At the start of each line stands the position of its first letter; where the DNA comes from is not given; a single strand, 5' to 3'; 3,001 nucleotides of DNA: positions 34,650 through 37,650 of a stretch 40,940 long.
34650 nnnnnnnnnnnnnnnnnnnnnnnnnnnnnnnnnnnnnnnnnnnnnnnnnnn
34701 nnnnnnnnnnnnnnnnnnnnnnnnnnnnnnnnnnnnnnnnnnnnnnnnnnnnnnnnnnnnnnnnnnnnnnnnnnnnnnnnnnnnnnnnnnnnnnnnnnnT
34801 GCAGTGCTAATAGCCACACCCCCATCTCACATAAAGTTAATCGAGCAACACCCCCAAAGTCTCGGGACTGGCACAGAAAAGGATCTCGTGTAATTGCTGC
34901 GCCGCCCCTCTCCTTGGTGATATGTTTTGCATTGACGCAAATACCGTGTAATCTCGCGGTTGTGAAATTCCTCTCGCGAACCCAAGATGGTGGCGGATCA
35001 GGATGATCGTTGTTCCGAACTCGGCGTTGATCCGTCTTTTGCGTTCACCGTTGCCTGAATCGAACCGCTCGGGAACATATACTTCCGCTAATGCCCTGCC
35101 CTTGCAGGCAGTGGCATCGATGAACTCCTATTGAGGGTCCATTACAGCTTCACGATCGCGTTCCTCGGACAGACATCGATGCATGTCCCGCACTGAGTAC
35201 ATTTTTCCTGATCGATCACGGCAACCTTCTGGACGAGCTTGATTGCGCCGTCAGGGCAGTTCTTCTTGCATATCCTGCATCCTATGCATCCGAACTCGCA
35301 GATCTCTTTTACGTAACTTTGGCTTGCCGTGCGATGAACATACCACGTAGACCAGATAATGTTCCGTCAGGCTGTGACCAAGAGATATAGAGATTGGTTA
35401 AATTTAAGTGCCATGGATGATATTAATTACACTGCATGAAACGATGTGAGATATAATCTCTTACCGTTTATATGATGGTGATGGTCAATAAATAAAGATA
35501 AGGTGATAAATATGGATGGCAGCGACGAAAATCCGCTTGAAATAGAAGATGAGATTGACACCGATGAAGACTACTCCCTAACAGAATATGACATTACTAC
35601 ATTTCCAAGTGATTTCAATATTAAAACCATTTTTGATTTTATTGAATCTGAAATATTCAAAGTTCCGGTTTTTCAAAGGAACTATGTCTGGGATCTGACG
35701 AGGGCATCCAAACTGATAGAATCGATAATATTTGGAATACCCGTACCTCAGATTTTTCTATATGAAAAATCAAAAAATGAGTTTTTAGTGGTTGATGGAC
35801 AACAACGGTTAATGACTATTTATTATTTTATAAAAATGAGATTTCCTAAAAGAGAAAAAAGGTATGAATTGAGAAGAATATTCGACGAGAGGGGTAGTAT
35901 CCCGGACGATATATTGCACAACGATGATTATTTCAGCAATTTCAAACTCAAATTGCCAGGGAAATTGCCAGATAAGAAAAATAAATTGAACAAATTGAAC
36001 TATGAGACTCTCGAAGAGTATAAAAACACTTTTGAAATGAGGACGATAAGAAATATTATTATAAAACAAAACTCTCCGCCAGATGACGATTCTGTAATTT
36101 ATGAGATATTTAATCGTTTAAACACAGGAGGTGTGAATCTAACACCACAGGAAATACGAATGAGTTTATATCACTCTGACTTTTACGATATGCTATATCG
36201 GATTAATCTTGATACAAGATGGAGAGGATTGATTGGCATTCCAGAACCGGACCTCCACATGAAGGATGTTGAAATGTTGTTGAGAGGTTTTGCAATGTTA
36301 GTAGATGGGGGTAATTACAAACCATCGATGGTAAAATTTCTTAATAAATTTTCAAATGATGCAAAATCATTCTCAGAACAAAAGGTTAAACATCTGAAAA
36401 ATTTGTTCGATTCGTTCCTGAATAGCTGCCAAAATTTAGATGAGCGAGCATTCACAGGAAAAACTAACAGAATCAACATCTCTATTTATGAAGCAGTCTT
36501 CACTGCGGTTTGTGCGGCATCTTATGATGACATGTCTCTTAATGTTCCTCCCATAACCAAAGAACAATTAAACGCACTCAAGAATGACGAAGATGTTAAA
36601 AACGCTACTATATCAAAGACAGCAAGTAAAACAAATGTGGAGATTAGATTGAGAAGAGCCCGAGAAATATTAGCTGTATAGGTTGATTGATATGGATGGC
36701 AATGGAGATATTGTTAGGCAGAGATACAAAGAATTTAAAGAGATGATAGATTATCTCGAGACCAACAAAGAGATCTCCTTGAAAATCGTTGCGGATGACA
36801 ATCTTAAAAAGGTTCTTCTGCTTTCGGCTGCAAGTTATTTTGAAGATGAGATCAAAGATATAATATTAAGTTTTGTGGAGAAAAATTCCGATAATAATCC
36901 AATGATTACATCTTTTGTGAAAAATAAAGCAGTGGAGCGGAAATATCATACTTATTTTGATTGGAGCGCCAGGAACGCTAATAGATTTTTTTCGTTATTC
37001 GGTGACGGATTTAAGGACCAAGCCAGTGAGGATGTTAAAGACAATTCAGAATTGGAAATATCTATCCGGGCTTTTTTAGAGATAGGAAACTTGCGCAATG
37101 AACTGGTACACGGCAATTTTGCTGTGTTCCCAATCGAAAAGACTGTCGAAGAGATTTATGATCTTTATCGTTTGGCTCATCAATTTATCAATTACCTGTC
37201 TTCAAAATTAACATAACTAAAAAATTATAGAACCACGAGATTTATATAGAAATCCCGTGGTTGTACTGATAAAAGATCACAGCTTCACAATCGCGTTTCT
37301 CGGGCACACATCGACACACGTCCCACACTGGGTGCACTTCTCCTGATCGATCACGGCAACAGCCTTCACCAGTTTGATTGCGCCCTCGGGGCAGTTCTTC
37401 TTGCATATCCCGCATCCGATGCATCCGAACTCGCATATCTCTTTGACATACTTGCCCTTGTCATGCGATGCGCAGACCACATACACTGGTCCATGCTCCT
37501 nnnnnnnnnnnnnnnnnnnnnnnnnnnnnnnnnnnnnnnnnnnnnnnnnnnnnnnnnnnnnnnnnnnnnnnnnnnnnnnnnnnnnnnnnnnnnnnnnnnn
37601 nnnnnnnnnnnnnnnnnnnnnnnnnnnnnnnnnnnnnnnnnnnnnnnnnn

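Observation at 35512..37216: AT-rich two-gene module: a nuclease-less DUF262 protein coupled to a small Rx4H HEPN protein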

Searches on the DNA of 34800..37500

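Call 82: search_rna_families(source=window, start=34800, end=37500, threshold=evalue, max_evalue=1)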
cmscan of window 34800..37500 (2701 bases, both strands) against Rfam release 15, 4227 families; matches with E-value up to 1: 0.
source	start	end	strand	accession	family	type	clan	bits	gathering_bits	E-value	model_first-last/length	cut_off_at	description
